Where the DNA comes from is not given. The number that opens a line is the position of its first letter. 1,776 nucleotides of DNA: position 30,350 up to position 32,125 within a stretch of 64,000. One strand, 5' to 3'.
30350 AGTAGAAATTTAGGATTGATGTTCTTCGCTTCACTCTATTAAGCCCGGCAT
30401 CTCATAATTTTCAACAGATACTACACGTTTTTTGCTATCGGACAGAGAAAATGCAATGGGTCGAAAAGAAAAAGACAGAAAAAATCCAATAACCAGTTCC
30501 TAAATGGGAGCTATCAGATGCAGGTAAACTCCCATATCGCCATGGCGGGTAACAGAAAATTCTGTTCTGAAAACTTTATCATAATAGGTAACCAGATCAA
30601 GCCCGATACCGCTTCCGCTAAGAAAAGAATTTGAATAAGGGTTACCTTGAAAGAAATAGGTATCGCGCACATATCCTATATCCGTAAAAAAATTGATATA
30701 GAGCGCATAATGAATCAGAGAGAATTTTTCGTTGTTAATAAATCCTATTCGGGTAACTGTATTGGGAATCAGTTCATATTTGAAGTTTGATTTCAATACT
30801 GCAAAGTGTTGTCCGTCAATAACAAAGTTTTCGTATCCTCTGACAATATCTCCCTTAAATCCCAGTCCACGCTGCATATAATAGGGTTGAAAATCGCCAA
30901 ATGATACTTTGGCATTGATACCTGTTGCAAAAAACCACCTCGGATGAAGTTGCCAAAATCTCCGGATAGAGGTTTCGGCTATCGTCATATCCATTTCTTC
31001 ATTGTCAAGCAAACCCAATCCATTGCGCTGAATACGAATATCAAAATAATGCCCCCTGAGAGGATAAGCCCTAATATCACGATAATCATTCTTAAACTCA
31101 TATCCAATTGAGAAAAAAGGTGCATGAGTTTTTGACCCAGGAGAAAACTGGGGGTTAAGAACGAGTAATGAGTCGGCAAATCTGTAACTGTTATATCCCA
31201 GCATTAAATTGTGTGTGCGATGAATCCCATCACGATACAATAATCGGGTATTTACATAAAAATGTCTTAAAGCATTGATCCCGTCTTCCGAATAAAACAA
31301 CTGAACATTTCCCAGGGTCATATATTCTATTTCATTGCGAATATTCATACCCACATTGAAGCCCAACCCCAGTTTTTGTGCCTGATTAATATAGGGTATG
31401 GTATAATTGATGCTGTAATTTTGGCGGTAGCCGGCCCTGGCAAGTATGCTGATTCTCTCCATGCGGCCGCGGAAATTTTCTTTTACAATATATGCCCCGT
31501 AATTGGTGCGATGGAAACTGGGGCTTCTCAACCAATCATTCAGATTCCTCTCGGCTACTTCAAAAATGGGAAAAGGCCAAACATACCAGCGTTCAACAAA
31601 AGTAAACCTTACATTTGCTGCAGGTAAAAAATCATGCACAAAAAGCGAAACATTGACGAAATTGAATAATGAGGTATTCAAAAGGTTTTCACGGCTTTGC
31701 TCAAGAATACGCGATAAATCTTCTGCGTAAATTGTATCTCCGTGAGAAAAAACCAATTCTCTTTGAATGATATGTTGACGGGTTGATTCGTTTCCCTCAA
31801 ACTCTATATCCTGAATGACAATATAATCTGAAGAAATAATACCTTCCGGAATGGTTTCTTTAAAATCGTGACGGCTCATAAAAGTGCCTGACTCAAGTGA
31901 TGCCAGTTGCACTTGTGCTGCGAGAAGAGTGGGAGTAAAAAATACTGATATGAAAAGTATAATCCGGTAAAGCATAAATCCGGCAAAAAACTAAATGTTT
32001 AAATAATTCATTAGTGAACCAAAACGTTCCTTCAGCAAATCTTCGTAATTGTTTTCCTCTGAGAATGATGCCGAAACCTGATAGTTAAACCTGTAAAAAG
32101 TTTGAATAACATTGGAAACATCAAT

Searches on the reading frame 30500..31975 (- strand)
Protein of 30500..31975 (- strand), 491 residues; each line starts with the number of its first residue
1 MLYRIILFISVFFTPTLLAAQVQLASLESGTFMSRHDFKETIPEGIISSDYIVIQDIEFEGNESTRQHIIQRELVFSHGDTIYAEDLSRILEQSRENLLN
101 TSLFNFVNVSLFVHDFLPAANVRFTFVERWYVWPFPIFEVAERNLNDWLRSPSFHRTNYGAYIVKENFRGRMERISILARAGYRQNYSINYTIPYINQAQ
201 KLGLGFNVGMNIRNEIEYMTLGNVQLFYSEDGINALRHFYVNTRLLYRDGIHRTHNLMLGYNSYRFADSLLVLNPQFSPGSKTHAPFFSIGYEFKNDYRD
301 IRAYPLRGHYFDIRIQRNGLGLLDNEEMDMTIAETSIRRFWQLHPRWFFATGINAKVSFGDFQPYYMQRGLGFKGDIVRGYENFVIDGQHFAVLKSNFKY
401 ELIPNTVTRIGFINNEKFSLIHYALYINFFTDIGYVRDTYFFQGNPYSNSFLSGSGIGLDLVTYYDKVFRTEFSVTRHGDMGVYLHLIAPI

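Call 101: search_protein_families(library=pfam, proteins=[window:30500-31975:-], max_evalue=0.00001)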
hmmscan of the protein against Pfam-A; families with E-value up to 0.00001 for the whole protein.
window:30500-31975:- (491 aa): 2 families
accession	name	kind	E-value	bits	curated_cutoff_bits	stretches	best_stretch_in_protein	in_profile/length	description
PF01103.29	Omp85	-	1.3e-07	31.9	24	1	167-436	1-261/325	Omp85 superfamily domain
PF07244.20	POTRA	-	1.6e-06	29.2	21.3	1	53-128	2-78/79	Surface antigen variable number repeat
